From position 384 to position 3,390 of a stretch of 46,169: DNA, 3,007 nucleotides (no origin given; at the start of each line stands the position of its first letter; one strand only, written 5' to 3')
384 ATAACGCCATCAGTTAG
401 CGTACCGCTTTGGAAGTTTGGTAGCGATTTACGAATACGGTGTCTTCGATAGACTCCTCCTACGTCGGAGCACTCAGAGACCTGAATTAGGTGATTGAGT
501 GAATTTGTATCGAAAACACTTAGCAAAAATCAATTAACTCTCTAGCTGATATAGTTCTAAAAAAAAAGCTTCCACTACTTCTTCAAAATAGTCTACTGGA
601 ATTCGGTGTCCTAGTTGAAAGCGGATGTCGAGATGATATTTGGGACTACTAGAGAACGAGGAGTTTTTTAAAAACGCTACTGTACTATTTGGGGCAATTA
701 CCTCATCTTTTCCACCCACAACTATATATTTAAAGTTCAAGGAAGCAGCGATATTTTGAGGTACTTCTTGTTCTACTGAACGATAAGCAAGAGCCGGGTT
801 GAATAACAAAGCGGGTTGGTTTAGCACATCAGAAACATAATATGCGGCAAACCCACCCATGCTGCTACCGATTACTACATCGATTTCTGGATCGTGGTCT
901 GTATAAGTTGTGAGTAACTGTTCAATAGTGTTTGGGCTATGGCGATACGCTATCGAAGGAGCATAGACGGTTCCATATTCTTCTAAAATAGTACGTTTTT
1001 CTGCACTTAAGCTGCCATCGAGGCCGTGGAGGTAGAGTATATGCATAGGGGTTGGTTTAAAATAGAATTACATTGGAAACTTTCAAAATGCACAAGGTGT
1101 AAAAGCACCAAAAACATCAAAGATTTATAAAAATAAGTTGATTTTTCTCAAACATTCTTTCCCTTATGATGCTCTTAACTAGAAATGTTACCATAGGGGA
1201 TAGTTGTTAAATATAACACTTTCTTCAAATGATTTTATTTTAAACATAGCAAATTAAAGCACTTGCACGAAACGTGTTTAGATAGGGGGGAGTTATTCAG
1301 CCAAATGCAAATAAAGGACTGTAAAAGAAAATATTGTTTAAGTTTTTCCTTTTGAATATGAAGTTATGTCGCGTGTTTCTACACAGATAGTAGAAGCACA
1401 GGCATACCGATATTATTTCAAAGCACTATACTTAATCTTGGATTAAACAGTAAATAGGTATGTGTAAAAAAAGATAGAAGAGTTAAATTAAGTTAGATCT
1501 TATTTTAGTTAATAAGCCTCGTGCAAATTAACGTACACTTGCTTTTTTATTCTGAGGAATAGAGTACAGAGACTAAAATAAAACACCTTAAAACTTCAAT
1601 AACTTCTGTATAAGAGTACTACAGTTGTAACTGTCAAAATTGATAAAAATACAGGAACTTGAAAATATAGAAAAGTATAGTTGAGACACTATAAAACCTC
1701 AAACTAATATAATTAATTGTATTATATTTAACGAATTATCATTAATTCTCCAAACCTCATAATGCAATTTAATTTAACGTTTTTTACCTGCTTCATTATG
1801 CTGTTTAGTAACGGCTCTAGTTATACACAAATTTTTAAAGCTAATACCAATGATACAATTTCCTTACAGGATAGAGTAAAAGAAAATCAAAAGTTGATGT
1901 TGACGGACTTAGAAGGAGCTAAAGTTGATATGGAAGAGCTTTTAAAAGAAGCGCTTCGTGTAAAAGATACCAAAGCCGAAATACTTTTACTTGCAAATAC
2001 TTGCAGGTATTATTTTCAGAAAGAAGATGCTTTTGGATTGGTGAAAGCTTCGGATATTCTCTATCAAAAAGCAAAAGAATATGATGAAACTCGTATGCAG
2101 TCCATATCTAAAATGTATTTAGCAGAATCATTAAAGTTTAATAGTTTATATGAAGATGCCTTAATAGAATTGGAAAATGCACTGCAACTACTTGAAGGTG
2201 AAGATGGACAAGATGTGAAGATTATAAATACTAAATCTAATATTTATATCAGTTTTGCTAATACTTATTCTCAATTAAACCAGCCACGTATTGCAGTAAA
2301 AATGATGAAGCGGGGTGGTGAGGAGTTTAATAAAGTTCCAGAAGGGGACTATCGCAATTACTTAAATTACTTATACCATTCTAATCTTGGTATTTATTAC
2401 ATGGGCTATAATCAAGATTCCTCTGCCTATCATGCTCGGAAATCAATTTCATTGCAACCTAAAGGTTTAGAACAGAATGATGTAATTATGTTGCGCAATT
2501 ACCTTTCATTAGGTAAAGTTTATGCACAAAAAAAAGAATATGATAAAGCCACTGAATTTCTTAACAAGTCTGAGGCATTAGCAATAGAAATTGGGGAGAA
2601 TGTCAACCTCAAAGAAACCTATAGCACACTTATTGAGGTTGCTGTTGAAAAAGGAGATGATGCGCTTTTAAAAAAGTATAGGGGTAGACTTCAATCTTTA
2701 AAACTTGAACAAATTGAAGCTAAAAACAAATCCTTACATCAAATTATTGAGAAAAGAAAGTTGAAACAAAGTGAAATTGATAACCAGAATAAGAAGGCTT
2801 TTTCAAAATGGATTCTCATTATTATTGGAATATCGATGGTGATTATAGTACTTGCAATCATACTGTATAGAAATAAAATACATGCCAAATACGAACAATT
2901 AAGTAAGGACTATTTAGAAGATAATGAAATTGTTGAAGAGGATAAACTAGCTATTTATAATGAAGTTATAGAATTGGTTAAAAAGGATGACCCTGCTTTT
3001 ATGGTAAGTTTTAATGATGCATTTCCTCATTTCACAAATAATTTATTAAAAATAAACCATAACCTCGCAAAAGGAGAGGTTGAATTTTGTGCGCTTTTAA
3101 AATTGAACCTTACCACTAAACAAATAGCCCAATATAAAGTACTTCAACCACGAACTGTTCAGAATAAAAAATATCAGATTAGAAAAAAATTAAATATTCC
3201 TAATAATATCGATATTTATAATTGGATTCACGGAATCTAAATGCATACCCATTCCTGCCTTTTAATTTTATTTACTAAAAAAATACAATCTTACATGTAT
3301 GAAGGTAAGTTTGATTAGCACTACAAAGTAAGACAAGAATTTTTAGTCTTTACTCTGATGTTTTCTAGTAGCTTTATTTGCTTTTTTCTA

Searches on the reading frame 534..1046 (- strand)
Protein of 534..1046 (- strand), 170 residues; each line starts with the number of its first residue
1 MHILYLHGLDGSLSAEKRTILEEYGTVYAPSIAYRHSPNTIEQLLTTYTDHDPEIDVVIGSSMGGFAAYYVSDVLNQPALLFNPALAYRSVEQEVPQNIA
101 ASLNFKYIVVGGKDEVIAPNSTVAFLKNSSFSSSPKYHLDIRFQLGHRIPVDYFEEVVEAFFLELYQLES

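Call 5: search_protein_families(library=pfam, proteins=[window:534-1046:-], max_evalue=0.01)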
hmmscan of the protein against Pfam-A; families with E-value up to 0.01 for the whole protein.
window:534-1046:- (170 aa): 1 family
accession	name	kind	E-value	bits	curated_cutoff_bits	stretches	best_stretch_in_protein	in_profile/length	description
PF05728.18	UPF0227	-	5.2e-10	40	21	1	3-90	2-95/187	Uncharacterised protein family (UPF0227)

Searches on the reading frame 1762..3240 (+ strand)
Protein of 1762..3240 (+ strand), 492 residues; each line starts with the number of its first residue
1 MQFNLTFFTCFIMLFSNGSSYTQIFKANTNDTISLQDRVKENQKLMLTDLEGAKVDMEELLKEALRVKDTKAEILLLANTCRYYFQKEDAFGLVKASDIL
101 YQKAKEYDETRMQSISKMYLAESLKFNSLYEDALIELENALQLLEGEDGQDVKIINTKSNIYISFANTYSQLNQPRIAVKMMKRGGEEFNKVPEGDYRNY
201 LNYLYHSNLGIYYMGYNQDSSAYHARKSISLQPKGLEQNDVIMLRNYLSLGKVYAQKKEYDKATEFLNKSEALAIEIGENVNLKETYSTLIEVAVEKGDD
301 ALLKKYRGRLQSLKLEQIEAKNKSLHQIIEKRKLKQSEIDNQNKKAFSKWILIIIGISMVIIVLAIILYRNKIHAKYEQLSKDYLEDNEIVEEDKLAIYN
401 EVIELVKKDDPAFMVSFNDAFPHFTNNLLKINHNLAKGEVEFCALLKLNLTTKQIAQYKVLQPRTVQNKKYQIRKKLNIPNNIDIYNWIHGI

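Call 5: search_protein_families(library=pfam, proteins=[window:1762-3240:+], max_evalue=0.01)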
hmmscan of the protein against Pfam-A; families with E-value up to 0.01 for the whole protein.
window:1762-3240:+ (492 aa): 4 families
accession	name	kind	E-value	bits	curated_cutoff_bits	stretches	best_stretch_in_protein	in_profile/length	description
PF13424.12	TPR_12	-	8.1e-07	29.6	30.1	0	246-290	5-51/77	Tetratricopeptide repeat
PF25058.1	ARM_TT21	-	2.9e-06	27.8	27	1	118-194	11-92/155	Tetratricopeptide repeat protein 21 ARM repeat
PF13181.12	TPR_8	-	0.0011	19.4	25.7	0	245-270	2-27/34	Tetratricopeptide repeat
PF00196.25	GerE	-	0.0015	18.6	23.5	1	445-487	13-55/57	Bacterial regulatory proteins, luxR family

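Call 8: search_protein_families(library=ncbifam, proteins=[window:1762-3240:+], max_evalue=0.01)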
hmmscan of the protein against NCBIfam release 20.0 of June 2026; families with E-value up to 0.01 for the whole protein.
window:1762-3240:+ (492 aa): 1 family
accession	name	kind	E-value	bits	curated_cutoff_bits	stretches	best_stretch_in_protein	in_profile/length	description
NF053779.1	BT3442_fam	equivalog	0.0025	16.6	940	1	419-486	487-556/563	BT3442 family protein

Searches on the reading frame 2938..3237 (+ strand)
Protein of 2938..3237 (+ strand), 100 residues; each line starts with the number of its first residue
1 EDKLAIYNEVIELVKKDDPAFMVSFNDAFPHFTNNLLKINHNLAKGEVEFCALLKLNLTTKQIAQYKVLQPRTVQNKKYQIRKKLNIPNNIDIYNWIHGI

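Call 89: search_solved_structures(query=A6, max_evalue=1)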
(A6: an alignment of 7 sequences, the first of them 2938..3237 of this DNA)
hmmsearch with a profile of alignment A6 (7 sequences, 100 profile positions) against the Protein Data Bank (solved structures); distinct sequences matched with E-value up to 1: 41.
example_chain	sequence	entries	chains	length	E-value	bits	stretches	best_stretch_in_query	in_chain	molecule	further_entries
4wt0_B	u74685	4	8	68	0.00076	23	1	39-99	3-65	Response regulator receiver domain protein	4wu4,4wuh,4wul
7ve4_A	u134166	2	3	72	0.0022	21.5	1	38-98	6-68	DNA-binding response regulator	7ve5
4wsz_A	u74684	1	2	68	0.0023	21.4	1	39-99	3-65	Response regulator receiver domain protein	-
2rnj_A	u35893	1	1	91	0.0025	21.3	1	38-98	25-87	Response regulator protein vraR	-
4gvp_A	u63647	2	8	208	0.0048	20.4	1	27-98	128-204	Response regulator protein vraR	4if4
7ve6_A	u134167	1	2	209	0.0048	20.4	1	27-98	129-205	Response regulator protein VraR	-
1fse_A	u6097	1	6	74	0.0055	20.2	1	39-89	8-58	GERE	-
5f64_A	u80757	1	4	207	0.0075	19.8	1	23-96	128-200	Positive transcription regulator EvgA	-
1je8_A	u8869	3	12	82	0.0081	19.7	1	42-98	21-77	Nitrate/Nitrite Response Regulator Protein NARL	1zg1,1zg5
8u3b_G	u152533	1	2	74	0.0087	19.6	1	43-98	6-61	Nitrate/nitrite response regulator protein NarL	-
8zwn_A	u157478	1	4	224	0.0089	19.6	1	23-96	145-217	DNA-binding transcriptional activator EvgA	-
3clo_A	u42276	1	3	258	0.013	19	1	43-92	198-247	Transcriptional regulator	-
4yn8_A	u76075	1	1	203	0.015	18.8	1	27-90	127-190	Response regulator ChrA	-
4y13_A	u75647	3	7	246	0.016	18.8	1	58-98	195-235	Transcriptional regulator of ftsQAZ gene cluster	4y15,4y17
4lfu_A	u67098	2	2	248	0.016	18.7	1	58-98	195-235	Regulatory protein SdiA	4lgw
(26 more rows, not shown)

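Call 90: search_protein_families(library=pfam, alignment_id=A6, max_evalue=0.1)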
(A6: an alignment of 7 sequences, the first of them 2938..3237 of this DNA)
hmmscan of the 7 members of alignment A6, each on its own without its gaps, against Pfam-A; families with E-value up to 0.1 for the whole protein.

A. member 1, window:2938-3237:+ (100 aa): 2 families
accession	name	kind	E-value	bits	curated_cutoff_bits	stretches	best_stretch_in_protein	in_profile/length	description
PF00196.25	GerE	-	0.00012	22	23.5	1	47-95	7-55/57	Bacterial regulatory proteins, luxR family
PF04176.18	TIP41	-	0.079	12.9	25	0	32-96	3-62/174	TIP41-like family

B. families by the number of members that match (of 7 scanned): 13 families
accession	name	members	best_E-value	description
PF00196.25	GerE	7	9.7e-07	Bacterial regulatory proteins, luxR family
PF08281.18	Sigma70_r4_2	4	0.00027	Sigma-70, region 4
PF22980.2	Myb_DNA-bind_8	2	0.0081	Myb-like DNA-binding domain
PF16445.10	DUF5042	2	0.058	Domain of unknown function (DUF5042)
PF04545.22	Sigma70_r4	1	0.0031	Sigma-70, region 4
PF13412.12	HTH_24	1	0.0098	Winged helix-turn-helix DNA-binding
PF14493.12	HTH_40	1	0.032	Helix-turn-helix domain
PF11537.13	NitrOD5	1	0.045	Nitrosopumilus output domain 5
PF00846.24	Hanta_nucleocap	1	0.063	Hantavirus nucleocapsid protein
PF04176.18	TIP41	1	0.079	TIP41-like family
PF06326.17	Vesiculo_matrix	1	0.082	Vesiculovirus matrix protein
PF12989.12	DUF3873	1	0.085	Domain of unknown function, B. Theta Gene description (DUF3873)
PF13404.12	HTH_AsnC-type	1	0.085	AsnC-type helix-turn-helix domain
